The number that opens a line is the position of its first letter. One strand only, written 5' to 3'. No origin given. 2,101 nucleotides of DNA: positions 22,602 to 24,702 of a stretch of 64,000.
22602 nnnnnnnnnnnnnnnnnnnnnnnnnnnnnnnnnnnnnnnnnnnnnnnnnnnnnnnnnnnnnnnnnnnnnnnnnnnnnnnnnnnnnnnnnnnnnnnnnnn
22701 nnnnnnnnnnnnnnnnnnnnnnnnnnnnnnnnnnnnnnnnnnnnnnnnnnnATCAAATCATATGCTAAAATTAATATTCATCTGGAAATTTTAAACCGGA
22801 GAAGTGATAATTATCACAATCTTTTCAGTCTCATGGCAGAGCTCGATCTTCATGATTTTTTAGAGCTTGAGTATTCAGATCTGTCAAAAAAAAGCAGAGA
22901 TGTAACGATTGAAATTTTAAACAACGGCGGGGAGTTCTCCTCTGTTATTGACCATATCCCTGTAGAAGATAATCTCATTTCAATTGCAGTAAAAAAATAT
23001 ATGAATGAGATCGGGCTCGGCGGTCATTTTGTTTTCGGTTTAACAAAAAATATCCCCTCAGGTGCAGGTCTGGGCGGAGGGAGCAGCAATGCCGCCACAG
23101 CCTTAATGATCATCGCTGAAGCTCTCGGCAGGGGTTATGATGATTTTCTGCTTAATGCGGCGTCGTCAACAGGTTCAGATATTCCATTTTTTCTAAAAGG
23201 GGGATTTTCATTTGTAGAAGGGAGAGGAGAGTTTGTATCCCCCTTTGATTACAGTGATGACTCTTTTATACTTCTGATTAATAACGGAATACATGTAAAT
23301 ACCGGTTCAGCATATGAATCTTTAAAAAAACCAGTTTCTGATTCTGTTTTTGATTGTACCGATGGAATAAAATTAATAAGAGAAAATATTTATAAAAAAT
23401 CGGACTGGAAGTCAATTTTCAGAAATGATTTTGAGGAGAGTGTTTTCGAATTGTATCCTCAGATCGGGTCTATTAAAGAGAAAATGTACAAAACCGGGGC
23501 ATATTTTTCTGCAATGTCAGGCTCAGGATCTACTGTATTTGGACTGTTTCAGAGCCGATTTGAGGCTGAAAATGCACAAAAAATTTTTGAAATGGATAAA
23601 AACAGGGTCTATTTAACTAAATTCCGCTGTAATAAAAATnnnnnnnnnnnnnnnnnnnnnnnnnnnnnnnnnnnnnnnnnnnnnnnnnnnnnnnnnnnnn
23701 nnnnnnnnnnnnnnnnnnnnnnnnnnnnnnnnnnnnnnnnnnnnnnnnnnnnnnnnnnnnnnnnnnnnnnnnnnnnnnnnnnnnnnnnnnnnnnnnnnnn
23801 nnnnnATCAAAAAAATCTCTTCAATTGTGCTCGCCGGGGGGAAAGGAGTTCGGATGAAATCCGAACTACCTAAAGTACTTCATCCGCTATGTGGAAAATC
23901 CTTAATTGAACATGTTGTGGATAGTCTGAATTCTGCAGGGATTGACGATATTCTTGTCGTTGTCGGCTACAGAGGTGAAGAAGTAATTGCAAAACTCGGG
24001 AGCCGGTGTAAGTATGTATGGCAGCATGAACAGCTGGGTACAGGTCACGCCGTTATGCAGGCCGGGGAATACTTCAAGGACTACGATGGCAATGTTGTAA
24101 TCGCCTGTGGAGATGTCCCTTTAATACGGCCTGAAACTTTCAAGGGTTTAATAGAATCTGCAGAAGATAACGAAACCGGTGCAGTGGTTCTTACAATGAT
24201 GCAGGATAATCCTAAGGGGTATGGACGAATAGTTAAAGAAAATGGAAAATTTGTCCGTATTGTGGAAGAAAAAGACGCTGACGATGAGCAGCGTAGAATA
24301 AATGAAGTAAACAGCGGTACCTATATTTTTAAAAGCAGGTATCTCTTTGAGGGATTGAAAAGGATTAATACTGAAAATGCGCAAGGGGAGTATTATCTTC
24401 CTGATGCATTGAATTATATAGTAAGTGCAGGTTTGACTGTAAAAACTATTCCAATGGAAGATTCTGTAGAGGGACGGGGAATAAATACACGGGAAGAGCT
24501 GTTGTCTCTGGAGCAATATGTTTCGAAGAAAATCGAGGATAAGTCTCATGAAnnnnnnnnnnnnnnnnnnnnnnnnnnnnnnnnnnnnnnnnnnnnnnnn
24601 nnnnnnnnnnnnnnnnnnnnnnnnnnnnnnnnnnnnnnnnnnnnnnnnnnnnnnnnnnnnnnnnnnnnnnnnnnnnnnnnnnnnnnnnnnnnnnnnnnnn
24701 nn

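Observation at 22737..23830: Two genes in one operon (ispE and glmU) appear to initiate at ATC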

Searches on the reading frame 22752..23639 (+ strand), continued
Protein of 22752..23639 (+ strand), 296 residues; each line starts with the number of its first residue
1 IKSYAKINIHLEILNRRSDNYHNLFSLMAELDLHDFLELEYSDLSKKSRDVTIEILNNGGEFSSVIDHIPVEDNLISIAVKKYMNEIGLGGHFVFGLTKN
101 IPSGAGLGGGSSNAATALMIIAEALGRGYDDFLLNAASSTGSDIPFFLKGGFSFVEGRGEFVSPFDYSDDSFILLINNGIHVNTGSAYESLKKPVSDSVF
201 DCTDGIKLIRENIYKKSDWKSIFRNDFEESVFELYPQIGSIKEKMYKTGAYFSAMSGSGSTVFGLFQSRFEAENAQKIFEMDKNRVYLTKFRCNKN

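Call 39: search_solved_structures(query=window:22752-23639:+, show_alignments=2)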
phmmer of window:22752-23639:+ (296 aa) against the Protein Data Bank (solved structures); distinct sequences matched with E-value up to 0.001: 10.
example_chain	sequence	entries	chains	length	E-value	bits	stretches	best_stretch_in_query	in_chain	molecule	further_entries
2v2q_A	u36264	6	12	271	1.7e-21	80.5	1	3-275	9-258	4-DIPHOSPHOCYTIDYL-2-C-METHYL-D-ERYTHRITOL KINASE | 4-DIPHOSPHOCYTIDYL-2C-METHYL-D-ERYTHRITOL KINASE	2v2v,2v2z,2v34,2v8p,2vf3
1uek_A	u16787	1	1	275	3e-21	79.6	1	5-275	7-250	4-(cytidine 5'-diphospho)-2C-methyl-D-erythritol kinase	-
1oj4_A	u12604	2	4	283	4e-18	69.4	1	3-191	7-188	4-DIPHOSPHOCYTIDYL-2-C-METHYL-D-ERYTHRITOL KINASE | 4-DIPHOSPHOCYTIDYL-2C-METHYL-D-ERYTHRITOL KINASE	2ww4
8qcc_A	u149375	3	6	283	5.6e-18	68.9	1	3-191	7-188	4-diphosphocytidyl-2-C-methyl-D-erythritol kinase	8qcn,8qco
8qc7_A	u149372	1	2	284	5.7e-18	68.9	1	3-191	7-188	4-diphosphocytidyl-2-C-methyl-D-erythritol kinase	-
8ckh_A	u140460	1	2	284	8.6e-18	68.3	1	3-187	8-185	4-diphosphocytidyl-2-C-methyl-D-erythritol kinase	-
4dxl_A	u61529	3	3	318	3.8e-11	46.5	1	3-162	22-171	4-diphosphocytidyl-2-C-methyl-D-erythritol kinase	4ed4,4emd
3pyd_A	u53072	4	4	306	5.9e-11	45.9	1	5-262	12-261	4-diphosphocytidyl-2-C-methyl-D-erythritol kinase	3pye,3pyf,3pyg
4p52_A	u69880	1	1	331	3.3e-06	30.3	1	71-280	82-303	Homoserine kinase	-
1fwk_A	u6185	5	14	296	0.00032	23.8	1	69-273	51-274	HOMOSERINE KINASE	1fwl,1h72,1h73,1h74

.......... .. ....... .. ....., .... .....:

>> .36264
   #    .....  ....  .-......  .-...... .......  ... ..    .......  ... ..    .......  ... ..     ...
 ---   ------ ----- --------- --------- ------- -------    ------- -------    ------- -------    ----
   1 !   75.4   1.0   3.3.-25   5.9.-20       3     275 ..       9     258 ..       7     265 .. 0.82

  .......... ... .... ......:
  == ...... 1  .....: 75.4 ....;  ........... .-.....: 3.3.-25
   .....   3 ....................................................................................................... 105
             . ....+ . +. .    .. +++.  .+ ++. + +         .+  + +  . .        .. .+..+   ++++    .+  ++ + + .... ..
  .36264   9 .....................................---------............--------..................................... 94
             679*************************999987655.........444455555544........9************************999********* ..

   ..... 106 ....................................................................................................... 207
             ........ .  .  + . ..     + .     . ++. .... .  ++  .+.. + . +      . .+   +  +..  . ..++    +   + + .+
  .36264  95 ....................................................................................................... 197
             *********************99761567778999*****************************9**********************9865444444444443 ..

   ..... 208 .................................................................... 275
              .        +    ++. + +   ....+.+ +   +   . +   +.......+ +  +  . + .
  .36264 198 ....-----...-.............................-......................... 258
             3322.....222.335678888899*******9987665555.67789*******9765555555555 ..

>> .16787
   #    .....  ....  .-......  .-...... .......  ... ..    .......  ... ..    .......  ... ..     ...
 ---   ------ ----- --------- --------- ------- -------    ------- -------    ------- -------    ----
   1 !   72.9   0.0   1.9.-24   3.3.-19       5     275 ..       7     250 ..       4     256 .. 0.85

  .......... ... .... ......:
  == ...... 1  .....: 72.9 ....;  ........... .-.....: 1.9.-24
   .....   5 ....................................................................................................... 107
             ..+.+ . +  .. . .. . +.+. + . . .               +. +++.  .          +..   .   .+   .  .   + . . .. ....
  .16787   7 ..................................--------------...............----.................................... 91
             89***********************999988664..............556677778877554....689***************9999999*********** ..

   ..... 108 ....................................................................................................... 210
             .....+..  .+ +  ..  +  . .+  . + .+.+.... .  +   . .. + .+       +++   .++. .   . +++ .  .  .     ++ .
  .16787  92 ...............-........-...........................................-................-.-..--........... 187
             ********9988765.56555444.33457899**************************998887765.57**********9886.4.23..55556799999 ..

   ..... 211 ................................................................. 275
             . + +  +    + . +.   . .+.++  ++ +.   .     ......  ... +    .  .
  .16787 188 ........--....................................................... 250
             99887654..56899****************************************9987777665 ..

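Call 66: find_encoding_contigs(protein=P0005, flank=2500, max_places=1)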
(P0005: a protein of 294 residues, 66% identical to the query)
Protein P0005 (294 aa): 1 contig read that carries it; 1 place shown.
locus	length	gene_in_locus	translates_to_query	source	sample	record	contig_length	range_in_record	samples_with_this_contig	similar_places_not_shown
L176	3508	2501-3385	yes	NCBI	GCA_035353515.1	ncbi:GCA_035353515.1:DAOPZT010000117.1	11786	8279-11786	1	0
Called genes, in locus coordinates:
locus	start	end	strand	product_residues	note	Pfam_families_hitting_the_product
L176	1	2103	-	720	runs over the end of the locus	PF07228:SpoIIE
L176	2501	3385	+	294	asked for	PF00288:GHMP_kinases_N, PF08544:GHMP_kinases_C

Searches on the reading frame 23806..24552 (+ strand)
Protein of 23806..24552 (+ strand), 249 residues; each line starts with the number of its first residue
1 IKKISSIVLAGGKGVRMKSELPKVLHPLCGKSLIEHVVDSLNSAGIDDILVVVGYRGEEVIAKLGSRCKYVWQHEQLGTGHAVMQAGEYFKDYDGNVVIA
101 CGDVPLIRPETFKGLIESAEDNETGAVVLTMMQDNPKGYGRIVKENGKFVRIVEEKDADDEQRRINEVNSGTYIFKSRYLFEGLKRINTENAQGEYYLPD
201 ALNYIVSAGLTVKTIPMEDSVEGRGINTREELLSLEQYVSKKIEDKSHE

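Call 8: search_protein_families(library=ncbifam, proteins=[window:23806-24552:+])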
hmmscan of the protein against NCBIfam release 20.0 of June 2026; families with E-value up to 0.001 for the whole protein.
window:23806-24552:+ (249 aa): 47 families (the best 25 are shown)
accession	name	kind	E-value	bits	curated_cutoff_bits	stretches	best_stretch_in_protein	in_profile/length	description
NF010934.1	PRK14354.1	equivalog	8.9e-86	288.1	450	1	6-246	2-243/447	bifunctional UDP-N-acetylglucosamine diphosphorylase/glucosamine-1-phosphate N-acetyltransferase GlmU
TIGR01173.1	glmU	equivalog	6e-79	266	366.85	1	6-246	3-243/452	bifunctional UDP-N-acetylglucosamine diphosphorylase/glucosamine-1-phosphate N-acetyltransferase GlmU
NF010935.0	PRK14355.1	equivalog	8.1e-70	235.7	718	1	2-244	2-247/459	bifunctional UDP-N-acetylglucosamine diphosphorylase/glucosamine-1-phosphate N-acetyltransferase GlmU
NF010932.0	PRK14352.1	equivalog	2.8e-68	230.7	611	1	3-243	6-251/488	bifunctional UDP-N-acetylglucosamine diphosphorylase/glucosamine-1-phosphate N-acetyltransferase GlmU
NF010937.0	PRK14357.1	equivalog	2.1e-66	224.6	658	1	6-246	3-236/448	bifunctional UDP-N-acetylglucosamine diphosphorylase/glucosamine-1-phosphate N-acetyltransferase GlmU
NF010933.0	PRK14353.1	equivalog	2.8e-66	224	505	1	3-242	5-245/453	bifunctional UDP-N-acetylglucosamine diphosphorylase/glucosamine-1-phosphate N-acetyltransferase GlmU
NF006986.0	PRK09451.1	equivalog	3.5e-64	217.3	725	1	2-242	4-242/456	bifunctional UDP-N-acetylglucosamine diphosphorylase/glucosamine-1-phosphate N-acetyltransferase GlmU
NF010940.0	PRK14360.1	equivalog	5.4e-64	216.4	602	1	6-246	4-243/452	bifunctional UDP-N-acetylglucosamine diphosphorylase/glucosamine-1-phosphate N-acetyltransferase GlmU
NF010936.0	PRK14356.1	equivalog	7.4e-53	180.1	666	1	4-243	6-247/456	bifunctional UDP-N-acetylglucosamine diphosphorylase/glucosamine-1-phosphate N-acetyltransferase GlmU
NF010938.0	PRK14358.1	equivalog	3e-51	174.5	500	1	4-245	8-250/481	bifunctional N-acetylglucosamine-1-phosphate uridyltransferase/glucosamine-1-phosphate acetyltransferase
NF010939.0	PRK14359.1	equivalog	1.9e-50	171.7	592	1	3-246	2-240/430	bifunctional UDP-N-acetylglucosamine diphosphorylase/glucosamine-1-phosphate N-acetyltransferase GlmU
TIGR03992.1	Arch_glmU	subfamily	1e-33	116.8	292.1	1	6-219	3-209/393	bifunctional sugar-1-phosphate nucleotidylyltransferase/acetyltransferase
NF041313.1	UDPGP_AglF_Halo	equivalog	8.7e-29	100.6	400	1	5-220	2-217/234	UTP--glucose-1-phosphate uridylyltransferase AglF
TIGR01208.1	rmlA_long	equivalog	4.7e-24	84.9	320.25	1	6-244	2-239/353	glucose-1-phosphate thymidylyltransferase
NF041173.1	Sug_nt_acttase_Thmprot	equivalog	1.9e-17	63.3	600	1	6-217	3-207/405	bifunctional sugar-1-phosphate nucleotidylyltransferase/acetyltransferase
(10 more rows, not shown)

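Call 22: find_related_loci(query=window:23806-24552:+, collection=metagenome_contigs, flank=3000)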
Query window:23806-24552:+ (249 aa) in metagenome_contigs; peptide patterns used: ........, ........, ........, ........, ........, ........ (x = any residue, [..] = any of these).
600 stretches matched a pattern (row limit reached: there are more); 581 encode a relative of the query (tblastn E <= 1e-3); the best 80 are kept; 80 distinct loci.
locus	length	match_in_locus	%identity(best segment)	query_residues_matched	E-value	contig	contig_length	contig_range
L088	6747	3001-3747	90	1-249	6e-153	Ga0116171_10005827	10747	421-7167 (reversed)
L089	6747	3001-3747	86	1-249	3e-146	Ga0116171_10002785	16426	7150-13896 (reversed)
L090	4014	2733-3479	86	1-249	1e-149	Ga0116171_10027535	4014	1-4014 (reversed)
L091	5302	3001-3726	72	1-242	3e-118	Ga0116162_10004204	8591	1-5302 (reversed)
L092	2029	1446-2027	62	6-198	4e-82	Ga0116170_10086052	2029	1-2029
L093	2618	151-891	45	1-246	1e-70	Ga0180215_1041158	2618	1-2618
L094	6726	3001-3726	47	6-246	9e-69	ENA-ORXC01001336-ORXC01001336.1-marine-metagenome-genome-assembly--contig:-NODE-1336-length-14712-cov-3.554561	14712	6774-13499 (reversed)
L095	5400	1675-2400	44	6-246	3e-68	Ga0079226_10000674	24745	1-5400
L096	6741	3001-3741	43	1-246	2e-68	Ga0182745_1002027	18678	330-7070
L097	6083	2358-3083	45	6-246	1e-68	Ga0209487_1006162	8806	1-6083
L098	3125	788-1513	44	6-246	9e-69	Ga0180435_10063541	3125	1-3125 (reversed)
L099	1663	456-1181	43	6-246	1e-70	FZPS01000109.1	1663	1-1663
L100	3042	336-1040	47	4-236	3e-66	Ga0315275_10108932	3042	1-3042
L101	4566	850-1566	45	6-243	3e-66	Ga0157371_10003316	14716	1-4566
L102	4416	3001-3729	46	3-246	1e-65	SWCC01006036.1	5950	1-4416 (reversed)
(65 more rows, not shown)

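Call 40: search_solved_structures(query=window:23806-24552:+, show_alignments=2)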
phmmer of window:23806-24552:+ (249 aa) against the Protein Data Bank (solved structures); distinct sequences matched with E-value up to 0.001: 62 (the best 60 are shown).
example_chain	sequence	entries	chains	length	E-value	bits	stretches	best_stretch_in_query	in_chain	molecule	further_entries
9dqf_A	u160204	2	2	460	4.5e-60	206.3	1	6-240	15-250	Bifunctional protein GlmU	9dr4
4aaw_A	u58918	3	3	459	8.3e-59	202.2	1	6-246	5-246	BIFUNCTIONAL PROTEIN GLMU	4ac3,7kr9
1g95_A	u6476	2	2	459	8.3e-59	202.2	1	6-246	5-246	N-ACETYLGLUCOSAMINE-1-PHOSPHATE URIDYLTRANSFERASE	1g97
1hm0_A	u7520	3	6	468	8.7e-59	202.1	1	6-246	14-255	N-ACETYLGLUCOSAMINE 1-PHOSPHATE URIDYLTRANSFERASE | UDP-N-ACETYLGLUCOSAMINE-1-PHOSPHATE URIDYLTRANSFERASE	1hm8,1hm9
2v0h_A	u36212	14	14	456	1.9e-56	194.4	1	2-243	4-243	BIFUNCTIONAL PROTEIN GLMU | GLUCOSAMINE-1-PHOSPHATE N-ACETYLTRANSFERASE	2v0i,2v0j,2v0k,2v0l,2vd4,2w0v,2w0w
3fww_A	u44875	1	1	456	3e-53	184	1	4-239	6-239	Bifunctional protein glmU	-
4fce_A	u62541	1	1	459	3e-53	184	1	4-239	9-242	Bifunctional protein GlmU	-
5vmk_A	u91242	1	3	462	4.9e-53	183.3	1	6-241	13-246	Bifunctional protein GlmU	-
1fwy_A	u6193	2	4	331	1.6e-51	178.4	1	4-240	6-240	UDP-N-ACETYLGLUCOSAMINE PYROPHOSPHORYLASE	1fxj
1hv9_A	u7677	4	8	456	2.7e-51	177.6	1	4-240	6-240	UDP-N-ACETYLGLUCOSAMINE PYROPHOSPHORYLASE | Bifunctional protein glmU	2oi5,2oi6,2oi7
8cu9_A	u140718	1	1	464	3.4e-48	167.4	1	4-239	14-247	Bifunctional UDP-N-acetylglucosamine diphosphorylase/glucosamine-1-phosphate N-acetyltrans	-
9mh4_A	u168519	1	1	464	4.7e-48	167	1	4-240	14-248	Bifunctional protein GlmU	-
2qkx_A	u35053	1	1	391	4e-41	144.3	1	6-243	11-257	Bifunctional protein glmU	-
3d8v_A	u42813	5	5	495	7.2e-41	143.4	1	6-243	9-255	Bifunctional protein glmU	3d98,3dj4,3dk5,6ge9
3spt_A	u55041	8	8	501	7.5e-41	143.4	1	6-243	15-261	Bifunctional protein glmU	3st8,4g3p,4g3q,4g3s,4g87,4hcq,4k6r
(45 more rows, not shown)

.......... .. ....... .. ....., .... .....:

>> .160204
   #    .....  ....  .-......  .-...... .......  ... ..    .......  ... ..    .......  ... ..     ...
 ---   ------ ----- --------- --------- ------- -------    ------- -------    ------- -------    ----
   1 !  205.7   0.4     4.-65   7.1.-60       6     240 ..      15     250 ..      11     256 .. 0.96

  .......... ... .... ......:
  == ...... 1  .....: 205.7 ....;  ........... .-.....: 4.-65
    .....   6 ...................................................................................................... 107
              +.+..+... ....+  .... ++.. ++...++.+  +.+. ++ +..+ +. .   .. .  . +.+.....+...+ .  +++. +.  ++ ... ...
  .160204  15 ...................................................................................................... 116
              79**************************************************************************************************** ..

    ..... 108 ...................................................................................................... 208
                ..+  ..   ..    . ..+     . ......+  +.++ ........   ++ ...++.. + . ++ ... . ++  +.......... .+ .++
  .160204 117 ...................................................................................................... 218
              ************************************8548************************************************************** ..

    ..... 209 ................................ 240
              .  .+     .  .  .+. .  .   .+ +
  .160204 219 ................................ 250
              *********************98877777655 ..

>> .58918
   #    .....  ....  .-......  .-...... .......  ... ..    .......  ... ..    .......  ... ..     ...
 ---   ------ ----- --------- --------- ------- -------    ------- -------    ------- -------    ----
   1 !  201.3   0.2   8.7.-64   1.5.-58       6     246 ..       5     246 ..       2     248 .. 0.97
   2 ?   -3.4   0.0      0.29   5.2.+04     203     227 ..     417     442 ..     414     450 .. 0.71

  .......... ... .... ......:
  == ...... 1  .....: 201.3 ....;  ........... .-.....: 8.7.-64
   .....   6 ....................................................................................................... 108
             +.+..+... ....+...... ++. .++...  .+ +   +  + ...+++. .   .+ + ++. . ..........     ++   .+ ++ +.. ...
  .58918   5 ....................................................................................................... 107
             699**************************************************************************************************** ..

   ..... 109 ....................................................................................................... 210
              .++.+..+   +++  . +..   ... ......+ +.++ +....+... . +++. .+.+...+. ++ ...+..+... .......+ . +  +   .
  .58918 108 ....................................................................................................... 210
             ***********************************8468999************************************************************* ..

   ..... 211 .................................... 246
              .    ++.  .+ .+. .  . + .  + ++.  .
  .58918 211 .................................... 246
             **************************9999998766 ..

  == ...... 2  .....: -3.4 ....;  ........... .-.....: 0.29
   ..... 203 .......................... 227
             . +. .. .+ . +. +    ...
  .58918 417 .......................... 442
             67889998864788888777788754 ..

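Call 49: find_homologous_proteins(query=window:23806-24552:+, max_evalue=1e-40)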
Query window:23806-24552:+ (249 aa): 6590 proteins with E <= 1e-40 among 8000 candidates; the best 120 are listed.
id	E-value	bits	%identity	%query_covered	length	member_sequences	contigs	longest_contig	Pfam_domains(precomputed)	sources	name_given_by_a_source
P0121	1.6e-150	517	100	94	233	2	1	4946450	PF00483.30,PF12804.14,PF02348.26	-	-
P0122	1.4e-140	485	93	94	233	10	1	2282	PF00483.30,PF12804.14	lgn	-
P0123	1.5e-139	481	89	97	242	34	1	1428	PF00483.30,PF01128.26,PF12804.14,PF02348.26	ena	-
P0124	4.3e-139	480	93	94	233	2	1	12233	PF00483.30,PF12804.14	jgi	-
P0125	3.8e-135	467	84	97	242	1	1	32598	PF00483.30,PF01128.26,PF12804.14,PF02348.26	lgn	-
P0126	8.2e-134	463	88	94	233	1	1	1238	PF00483.30,PF12804.14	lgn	-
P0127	2.3e-133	461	84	97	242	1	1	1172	PF00483.30,PF01128.26,PF12804.14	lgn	-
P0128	7.0e-132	456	88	94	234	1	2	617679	PF00483.30,PF12804.14,PF02348.26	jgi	jgi:bifunctional UDP-N-acetylglucosamine pyrophosphorylase/glucosamine-1-phosphate N-acetyltransfera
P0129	3.1e-130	451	86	94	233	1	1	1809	PF00483.30,PF12804.14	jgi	-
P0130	7.3e-129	446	85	94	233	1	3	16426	PF00483.30,PF12804.14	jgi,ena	-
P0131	1.1e-128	446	85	94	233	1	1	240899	PF00483.30,PF12804.14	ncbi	-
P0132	1.1e-124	433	84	94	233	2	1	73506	PF00483.30,PF12804.14,PF02348.26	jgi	-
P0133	1.4e-124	432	81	94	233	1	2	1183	PF00483.30,PF12804.14,PF02348.26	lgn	-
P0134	4.8e-124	431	83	94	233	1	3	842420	PF00483.30,PF12804.14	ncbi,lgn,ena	-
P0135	5.5e-121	421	80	94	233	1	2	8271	PF00483.30,PF12804.14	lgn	-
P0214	1.1e-90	321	59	96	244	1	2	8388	PF00483.30,PF01128.26,PF12804.14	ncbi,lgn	-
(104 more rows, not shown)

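Call 65: find_encoding_contigs(protein=P0214, flank=2500, max_places=1)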
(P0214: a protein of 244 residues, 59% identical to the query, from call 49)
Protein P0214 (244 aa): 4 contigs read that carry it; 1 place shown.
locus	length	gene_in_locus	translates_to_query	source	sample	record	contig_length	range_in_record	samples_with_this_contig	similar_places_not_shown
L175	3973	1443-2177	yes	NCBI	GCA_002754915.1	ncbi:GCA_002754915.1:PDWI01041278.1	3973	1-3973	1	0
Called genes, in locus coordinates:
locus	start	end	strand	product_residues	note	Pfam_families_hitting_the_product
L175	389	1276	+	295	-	PF00288:GHMP_kinases_N, PF08544:GHMP_kinases_C (weak)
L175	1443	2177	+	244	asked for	PF00483:NTP_transferase, PF01128:IspD, PF12804:NTP_transf_3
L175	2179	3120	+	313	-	PF13793:Pribosyltran_N, PF00156:Pribosyltran, PF14572:Pribosyl_synth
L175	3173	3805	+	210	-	PF01386:Ribosomal_L25p, PF14693:Ribosomal_TL5_C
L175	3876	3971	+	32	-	?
